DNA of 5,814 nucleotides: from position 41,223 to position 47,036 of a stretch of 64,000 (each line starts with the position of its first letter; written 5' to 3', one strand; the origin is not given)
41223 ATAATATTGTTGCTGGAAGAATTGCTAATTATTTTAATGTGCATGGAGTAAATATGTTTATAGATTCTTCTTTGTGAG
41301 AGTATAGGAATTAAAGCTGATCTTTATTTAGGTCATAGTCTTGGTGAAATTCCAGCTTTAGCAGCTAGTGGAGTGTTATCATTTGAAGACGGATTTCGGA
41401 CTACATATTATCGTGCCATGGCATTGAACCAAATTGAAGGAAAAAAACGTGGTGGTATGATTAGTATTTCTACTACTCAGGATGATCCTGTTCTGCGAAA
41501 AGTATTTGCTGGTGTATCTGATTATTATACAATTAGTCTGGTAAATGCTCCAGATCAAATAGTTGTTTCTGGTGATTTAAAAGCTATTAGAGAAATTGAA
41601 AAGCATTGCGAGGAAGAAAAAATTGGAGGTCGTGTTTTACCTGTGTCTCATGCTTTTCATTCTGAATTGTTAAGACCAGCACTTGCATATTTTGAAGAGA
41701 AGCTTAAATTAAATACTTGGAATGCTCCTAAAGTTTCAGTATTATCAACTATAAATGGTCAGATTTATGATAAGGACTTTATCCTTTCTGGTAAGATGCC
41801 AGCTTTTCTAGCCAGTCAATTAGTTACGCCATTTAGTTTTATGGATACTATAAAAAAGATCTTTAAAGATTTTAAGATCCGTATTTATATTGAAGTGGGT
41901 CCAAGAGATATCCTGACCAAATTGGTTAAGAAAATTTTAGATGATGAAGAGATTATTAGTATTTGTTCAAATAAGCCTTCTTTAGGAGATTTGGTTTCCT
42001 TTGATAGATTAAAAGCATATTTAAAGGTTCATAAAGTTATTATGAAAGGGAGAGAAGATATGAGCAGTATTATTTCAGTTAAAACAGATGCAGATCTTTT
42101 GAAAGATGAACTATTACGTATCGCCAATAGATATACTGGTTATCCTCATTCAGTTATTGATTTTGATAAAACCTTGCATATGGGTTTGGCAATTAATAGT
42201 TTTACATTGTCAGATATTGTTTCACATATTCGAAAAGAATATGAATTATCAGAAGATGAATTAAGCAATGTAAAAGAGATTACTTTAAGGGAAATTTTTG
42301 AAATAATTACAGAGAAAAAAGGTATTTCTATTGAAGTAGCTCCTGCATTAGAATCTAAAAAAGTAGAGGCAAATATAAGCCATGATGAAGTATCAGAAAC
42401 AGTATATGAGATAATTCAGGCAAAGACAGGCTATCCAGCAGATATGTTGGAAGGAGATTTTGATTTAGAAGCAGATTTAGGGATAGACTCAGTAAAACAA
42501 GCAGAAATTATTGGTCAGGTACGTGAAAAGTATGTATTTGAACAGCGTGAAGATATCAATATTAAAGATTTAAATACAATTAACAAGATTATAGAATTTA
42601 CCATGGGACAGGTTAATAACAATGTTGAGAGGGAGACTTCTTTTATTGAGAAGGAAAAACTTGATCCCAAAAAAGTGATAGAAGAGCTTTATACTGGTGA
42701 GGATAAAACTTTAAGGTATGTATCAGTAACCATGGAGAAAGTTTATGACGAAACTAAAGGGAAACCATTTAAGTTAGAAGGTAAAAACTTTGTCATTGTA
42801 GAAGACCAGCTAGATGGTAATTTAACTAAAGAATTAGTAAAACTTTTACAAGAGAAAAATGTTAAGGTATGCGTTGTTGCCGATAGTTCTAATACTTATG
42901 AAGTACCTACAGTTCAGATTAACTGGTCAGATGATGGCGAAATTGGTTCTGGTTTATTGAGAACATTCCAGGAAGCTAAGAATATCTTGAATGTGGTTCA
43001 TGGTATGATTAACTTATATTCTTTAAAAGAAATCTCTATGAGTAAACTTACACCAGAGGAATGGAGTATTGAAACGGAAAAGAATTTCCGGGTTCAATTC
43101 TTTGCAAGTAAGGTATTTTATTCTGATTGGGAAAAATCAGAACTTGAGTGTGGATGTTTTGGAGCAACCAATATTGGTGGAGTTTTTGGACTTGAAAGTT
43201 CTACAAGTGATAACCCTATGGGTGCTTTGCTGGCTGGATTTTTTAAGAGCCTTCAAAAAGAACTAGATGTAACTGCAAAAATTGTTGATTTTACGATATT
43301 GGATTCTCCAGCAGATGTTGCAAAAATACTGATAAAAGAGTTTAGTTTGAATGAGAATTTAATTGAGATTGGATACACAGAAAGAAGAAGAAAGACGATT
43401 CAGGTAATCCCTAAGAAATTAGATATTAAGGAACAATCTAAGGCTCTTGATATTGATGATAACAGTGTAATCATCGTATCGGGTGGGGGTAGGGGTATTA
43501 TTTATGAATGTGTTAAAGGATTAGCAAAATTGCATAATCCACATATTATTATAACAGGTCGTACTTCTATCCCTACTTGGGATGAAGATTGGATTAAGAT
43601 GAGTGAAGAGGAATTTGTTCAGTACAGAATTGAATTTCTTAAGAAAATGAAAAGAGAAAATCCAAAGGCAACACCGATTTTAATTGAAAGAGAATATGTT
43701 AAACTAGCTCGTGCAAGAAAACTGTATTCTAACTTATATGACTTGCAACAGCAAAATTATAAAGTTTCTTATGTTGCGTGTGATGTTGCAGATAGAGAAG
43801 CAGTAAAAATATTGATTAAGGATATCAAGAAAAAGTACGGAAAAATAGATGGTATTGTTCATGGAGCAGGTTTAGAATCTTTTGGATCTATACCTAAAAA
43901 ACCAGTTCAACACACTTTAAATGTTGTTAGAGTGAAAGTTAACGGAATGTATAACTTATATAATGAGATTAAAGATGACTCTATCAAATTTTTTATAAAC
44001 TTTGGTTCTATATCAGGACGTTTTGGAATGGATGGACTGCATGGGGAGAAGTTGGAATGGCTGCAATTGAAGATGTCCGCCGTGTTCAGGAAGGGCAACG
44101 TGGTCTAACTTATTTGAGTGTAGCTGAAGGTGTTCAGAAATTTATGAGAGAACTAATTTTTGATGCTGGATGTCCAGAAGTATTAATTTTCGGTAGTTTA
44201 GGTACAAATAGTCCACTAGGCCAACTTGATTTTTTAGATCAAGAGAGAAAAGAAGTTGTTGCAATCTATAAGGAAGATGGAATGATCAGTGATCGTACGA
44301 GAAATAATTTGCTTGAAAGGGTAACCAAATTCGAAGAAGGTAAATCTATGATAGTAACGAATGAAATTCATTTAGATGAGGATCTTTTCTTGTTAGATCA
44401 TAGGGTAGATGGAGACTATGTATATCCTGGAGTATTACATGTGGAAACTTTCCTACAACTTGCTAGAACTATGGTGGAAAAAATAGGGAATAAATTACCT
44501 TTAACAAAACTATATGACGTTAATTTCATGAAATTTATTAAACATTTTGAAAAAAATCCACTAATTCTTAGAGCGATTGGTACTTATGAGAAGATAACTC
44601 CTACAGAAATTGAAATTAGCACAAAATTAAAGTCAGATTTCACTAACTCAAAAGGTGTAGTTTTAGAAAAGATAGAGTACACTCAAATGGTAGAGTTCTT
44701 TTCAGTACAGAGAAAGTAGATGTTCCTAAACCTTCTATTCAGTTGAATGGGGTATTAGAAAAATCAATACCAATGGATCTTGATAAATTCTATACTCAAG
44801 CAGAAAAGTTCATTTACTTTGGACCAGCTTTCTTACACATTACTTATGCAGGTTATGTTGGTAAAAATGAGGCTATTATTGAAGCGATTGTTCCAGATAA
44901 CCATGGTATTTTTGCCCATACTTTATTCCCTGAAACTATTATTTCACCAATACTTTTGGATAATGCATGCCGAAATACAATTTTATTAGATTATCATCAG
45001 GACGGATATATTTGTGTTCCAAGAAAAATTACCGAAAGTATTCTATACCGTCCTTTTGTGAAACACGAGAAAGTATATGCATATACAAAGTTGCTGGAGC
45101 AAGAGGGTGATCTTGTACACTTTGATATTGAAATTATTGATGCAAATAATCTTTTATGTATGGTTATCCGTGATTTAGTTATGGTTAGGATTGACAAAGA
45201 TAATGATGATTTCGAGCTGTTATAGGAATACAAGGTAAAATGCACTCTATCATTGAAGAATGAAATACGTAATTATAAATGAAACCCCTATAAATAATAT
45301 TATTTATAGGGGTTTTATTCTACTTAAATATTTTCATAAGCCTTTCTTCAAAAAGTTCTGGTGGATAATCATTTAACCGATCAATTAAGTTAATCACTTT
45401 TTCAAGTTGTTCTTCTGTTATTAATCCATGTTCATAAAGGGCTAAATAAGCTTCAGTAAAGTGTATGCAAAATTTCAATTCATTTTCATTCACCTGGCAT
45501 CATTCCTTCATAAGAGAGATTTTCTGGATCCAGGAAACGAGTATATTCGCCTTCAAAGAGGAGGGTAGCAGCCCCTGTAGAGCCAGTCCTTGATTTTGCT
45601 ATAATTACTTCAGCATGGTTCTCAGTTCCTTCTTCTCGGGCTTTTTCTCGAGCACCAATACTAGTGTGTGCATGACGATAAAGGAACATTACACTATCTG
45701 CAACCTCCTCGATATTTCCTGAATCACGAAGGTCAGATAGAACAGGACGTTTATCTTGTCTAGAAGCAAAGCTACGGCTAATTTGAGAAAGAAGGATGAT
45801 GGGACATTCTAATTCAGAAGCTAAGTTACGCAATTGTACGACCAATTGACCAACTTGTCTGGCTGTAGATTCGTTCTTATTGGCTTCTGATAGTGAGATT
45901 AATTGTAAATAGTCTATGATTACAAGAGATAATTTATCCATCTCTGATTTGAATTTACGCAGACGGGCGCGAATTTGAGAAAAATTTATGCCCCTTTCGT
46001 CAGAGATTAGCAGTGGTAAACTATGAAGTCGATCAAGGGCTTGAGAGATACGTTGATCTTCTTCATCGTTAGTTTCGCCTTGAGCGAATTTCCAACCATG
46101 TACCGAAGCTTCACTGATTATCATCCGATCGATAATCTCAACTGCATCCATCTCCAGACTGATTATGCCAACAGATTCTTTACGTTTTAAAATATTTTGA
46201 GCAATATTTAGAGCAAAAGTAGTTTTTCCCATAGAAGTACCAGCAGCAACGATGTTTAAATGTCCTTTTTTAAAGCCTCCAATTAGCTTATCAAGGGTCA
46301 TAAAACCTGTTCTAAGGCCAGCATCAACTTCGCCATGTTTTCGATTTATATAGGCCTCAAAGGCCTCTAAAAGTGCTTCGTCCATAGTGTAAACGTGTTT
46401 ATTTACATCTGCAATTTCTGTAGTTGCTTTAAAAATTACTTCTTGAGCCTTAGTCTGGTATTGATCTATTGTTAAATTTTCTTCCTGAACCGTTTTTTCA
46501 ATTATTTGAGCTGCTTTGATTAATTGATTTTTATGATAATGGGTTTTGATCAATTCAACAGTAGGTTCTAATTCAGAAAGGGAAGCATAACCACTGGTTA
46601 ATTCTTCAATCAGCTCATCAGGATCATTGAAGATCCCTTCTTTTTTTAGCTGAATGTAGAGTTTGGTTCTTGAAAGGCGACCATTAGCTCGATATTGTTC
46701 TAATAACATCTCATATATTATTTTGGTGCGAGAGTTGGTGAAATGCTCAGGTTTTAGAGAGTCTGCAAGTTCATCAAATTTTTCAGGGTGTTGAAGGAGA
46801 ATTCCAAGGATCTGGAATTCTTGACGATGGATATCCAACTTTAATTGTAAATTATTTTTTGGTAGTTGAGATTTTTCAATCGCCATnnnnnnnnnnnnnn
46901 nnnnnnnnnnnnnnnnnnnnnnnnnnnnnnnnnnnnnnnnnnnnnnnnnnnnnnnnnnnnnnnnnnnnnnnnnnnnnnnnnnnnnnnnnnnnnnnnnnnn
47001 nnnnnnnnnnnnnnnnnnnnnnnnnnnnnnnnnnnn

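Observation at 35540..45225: AT-rich accessory island: PUFA/PfaA-like type I PKS with PPTase, Fe-S nitroreductase, DUF364-like and DUF2271-like genes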

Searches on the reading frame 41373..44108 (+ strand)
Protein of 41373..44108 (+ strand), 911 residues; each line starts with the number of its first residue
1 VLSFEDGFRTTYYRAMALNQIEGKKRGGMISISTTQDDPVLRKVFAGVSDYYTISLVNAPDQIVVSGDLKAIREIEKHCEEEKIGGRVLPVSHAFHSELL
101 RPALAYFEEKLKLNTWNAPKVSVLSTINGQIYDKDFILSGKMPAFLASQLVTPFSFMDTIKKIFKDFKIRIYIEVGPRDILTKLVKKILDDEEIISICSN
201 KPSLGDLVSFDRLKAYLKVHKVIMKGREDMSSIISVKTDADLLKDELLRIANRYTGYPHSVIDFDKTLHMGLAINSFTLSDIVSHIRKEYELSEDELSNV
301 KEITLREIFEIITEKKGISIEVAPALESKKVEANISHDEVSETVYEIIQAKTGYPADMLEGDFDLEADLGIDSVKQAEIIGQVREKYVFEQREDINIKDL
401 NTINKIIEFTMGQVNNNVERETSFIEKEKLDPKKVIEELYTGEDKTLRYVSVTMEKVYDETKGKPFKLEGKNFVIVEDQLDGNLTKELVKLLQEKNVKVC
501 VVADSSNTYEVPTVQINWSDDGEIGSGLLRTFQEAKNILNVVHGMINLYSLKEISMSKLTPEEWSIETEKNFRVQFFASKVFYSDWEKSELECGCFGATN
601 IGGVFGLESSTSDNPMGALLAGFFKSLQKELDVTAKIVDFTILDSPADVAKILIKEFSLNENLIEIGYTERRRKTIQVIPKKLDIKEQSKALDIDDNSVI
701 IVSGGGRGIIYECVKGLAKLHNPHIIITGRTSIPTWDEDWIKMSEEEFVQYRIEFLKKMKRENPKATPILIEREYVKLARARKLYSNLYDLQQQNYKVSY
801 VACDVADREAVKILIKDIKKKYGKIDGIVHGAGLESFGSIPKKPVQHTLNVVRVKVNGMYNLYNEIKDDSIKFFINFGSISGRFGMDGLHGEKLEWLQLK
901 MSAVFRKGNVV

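Call 4: search_protein_families(library=pfam, proteins=[window:41373-44108:+], max_evalue=0.01)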
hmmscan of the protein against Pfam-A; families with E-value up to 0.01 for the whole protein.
window:41373-44108:+ (911 aa): 6 families
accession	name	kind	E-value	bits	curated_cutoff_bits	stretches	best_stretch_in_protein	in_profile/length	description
PF08659.16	KR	-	1.8e-20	74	22.6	1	699-888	2-145/180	KR domain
PF00106.31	adh_short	-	1.7e-12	47.7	26.6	1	784-866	37-119/195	short chain dehydrogenase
PF00698.26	Acyl_transf_1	-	5.3e-10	39.7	32.7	1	2-194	104-284/319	Acyl transferase domain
PF00550.31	PP-binding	-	8.1e-10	39.3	20.8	1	343-388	2-46/67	Phosphopantetheine attachment site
PF13561.12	adh_short_C2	-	2.7e-08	34.1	27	1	794-866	41-115/236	Enoyl-(Acyl carrier protein) reductase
PF14420.11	Clr5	-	0.0021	18.6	22.3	0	433-459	9-35/54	Clr5 domain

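Call 5: search_protein_families(library=ncbifam, proteins=[window:41373-44108:+], max_evalue=0.01)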
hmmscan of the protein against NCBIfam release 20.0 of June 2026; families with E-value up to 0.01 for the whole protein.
window:41373-44108:+ (911 aa): 109 families (the best 25 are shown)
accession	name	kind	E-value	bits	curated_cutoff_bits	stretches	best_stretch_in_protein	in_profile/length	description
TIGR02813.1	omega_3_PfaA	subfamily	3.3e-65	219.8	1010.1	2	237-888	1512-2185/2582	polyketide-type polyunsaturated fatty acid synthase PfaA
NF045894.1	PKS_plus_SDR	equivalog_domain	1.2e-41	142.4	1740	2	1-197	636-822/1515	type I polyketide synthase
TIGR00128.1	fabD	equivalog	3.5e-24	85.8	260.9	1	2-191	104-289/290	ACP S-malonyltransferase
TIGR03131.1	malonate_mdcH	equivalog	7.2e-17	61.8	297.9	1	2-197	97-284/297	malonate decarboxylase subunit epsilon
NF005007.0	PRK06398.1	equivalog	5.1e-11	42.2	341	1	790-863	38-112/259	aldose dehydrogenase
NF004198.0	PRK05653.1-3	equivalog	1.4e-09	37.7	296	1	789-886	49-150/248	3-oxoacyl-ACP reductase FabG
NF037940.1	PKS_MbtD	equivalog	2e-09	36.1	1150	1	11-131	205-321/978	mycobactin polyketide synthase MbtD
NF005806.0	PRK07666.1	equivalog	4.3e-09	36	286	1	784-863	44-123/239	3-ketoacyl-ACP reductase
NF052558.1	MBtsdlDhBudC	equivalog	6.9e-09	35.6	270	1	788-883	44-140/250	meso-2,3-butanediol dehydrogenase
NF009466.0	PRK12826.1-2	subfamily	9.7e-09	35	222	1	788-887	45-149/248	3-oxoacyl-ACP reductase FabG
TIGR04316.1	dhbA_paeA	equivalog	4.9e-08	32.9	300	1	783-866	34-117/250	2,3-dihydro-2,3-dihydroxybenzoate dehydrogenase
NF005594.0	PRK07326.1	equivalog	1.2e-07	31.5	271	1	790-864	49-122/237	SDR family oxidoreductase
TIGR01830.1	3oxo_ACP_reduc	equivalog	1.3e-07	31.6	297.75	1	789-888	41-144/239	3-oxoacyl-[acyl-carrier-protein] reductase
NF009093.0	PRK12429.1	subfamily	1.4e-07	31.1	258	1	788-885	46-147/259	3-hydroxybutyrate dehydrogenase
NF006070.0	PRK08213.1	subfamily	1.8e-07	30.9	279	1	781-898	46-162/259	gluconate 5-dehydrogenase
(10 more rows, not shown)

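Call 71: list_cluster_members(proteins=[window:41373-44108:+, window:39305-40663:+, window:38293-39150:+, window:37481-38272:+, window:44057-44719:+, window:44743-45225:+, window:40712-41299:+])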
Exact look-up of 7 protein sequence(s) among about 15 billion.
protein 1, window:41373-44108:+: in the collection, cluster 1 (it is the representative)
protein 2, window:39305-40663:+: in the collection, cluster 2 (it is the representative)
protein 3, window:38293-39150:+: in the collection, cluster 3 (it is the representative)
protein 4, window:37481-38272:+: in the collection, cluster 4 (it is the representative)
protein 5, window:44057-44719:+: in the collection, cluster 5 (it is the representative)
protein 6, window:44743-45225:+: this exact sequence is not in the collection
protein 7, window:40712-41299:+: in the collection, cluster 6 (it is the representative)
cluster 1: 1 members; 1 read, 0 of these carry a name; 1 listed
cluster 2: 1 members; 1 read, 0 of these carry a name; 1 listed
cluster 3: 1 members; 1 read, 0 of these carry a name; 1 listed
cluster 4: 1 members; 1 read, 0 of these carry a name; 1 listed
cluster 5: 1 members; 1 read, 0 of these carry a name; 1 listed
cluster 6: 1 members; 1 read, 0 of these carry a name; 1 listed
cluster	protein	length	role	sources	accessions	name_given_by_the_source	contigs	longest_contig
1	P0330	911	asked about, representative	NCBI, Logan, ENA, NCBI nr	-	-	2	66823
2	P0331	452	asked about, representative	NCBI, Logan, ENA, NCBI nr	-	-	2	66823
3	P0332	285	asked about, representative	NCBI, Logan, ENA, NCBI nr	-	-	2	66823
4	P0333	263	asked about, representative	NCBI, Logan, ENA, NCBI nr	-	-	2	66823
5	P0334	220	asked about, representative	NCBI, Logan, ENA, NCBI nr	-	-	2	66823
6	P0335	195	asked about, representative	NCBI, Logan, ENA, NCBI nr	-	-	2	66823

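Call 72: find_encoding_contigs(protein=P0330, flank=6000, max_places=4)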
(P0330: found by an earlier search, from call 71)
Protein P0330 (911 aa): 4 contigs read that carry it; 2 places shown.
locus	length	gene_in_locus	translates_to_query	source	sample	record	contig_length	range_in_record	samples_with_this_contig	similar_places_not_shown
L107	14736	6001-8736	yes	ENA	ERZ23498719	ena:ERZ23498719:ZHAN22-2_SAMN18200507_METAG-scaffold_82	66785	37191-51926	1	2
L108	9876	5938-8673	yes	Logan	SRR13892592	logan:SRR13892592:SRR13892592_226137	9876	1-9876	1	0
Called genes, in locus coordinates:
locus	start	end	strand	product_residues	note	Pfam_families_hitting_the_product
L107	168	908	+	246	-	-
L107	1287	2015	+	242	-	-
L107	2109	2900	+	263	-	PF01648:ACPS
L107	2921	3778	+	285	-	PF12797:Fer4_2 (faint), PF12837:Fer4_6 (faint), PF12838:Fer4_7, PF13187:Fer4_9, PF13237:Fer4_10, PF14697:Fer4_21 (weak), PF00037:Fer4 (weak), PF00881:Nitroreductase, +2 more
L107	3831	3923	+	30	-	-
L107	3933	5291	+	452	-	PF00109:ketoacyl-synt, PF02801:Ketoacyl-synt_C, PF16197:KAsynt_C_assoc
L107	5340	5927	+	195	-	PF00109:ketoacyl-synt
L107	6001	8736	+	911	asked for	PF00698:Acyl_transf_1, PF00550:PP-binding (faint), PF08659:KR, PF00106:adh_short, PF13561:adh_short_C2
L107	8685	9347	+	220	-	PF21089:PKS_DH_N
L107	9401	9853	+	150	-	PF14765:PS-DH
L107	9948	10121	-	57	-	-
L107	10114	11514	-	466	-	PF00772:DnaB, PF20307:divDNAB (faint), PF03796:DnaB_C, PF13481:AAA_25, PF06745:ATPase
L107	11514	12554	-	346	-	PF00308:Bac_DnaA, PF01695:IstB_IS21, PF27394:Aq_aa27 (weak)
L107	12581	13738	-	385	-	PF07261:DnaB_2 (weak)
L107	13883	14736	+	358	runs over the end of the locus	PF01817:CM_2, PF00793:DAHP_synth_1, PF03102:NeuB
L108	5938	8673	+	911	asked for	PF00698:Acyl_transf_1, PF00550:PP-binding (faint), PF08659:KR, PF00106:adh_short, PF13561:adh_short_C2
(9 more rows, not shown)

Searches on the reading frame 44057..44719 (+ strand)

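Call 4: search_protein_families(library=pfam, proteins=[window:44057-44719:+], max_evalue=0.01)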
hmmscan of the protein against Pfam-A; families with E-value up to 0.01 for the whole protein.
window:44057-44719:+ (220 aa): 2 families
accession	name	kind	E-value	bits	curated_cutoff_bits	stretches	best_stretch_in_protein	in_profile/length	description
PF21089.3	PKS_DH_N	-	1.8e-08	34.7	27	1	85-161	3-74/103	Polyketide synthase dehydratase domain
PF07977.19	FabA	-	0.00042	20.4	23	1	84-145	7-72/138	FabA-like domain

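Call 5: search_protein_families(library=ncbifam, proteins=[window:44057-44719:+], max_evalue=0.01)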
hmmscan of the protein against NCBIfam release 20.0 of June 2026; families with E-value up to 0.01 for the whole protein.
window:44057-44719:+ (220 aa): 3 families
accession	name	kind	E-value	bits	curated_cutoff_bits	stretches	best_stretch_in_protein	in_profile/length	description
NF000582.1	PRK00006.1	equivalog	0.00022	21.2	113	1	85-160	17-91/137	3-hydroxyacyl-ACP dehydratase FabZ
TIGR01750.1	fabZ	equivalog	0.0017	18.2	155.15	1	84-145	17-76/141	3-hydroxyacyl-ACP dehydratase FabZ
NF009667.0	PRK13188.1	equivalog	0.0094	14.7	465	0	61-159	314-406/464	bifunctional UDP-3-O-[3-hydroxymyristoyl] N-acetylglucosamine deacetylase/3-hydroxyacyl-ACP dehydratase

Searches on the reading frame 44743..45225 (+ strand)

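Call 4: search_protein_families(library=pfam, proteins=[window:44743-45225:+], max_evalue=0.01)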
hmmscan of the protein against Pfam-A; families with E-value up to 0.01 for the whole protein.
window:44743-45225:+ (160 aa): 1 family
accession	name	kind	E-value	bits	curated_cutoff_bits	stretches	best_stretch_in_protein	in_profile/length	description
PF14765.12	PS-DH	-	7.7e-11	42.3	23.7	1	12-154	18-163/166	Polyketide synthase dehydratase N-terminal domain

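Call 5: search_protein_families(library=ncbifam, proteins=[window:44743-45225:+], max_evalue=0.01)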
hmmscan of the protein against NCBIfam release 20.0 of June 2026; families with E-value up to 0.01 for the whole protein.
window:44743-45225:+ (160 aa): 0 families

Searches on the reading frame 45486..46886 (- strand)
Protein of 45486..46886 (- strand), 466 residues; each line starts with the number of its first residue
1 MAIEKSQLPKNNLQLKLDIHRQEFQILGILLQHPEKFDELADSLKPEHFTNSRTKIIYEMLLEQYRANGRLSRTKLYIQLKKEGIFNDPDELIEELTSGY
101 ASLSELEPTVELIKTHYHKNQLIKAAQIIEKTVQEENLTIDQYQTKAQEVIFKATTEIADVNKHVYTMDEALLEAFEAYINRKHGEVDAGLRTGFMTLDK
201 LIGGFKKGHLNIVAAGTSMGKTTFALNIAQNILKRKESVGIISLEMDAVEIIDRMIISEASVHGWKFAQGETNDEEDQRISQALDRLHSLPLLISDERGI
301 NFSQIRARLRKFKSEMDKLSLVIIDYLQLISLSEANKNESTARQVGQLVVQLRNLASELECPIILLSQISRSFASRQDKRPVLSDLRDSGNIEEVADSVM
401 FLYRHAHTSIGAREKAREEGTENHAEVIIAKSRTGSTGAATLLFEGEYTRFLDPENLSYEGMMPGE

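Call 18: search_protein_families(library=pfam, proteins=[window:45486-46886:-], max_evalue=0.00001)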
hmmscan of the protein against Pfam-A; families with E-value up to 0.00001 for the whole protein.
window:45486-46886:- (466 aa): 5 families
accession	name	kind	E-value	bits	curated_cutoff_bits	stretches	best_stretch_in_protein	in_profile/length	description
PF03796.21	DnaB_C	-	1.7e-84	283.6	27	1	190-452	1-254/255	DnaB-like helicase C terminal domain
PF00772.26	DnaB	-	2.8e-13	50.2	23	1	22-114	8-102/103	DnaB-like helicase N terminal domain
PF13481.12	AAA_25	-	6.5e-10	39.4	27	1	190-368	14-189/195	AAA domain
PF06745.19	ATPase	-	1.9e-08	34.4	26.6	1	192-377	2-167/231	KaiC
PF20307.4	divDNAB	-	4.6e-06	26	26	0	145-232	11-101/356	Divergent DnaB-like ATPase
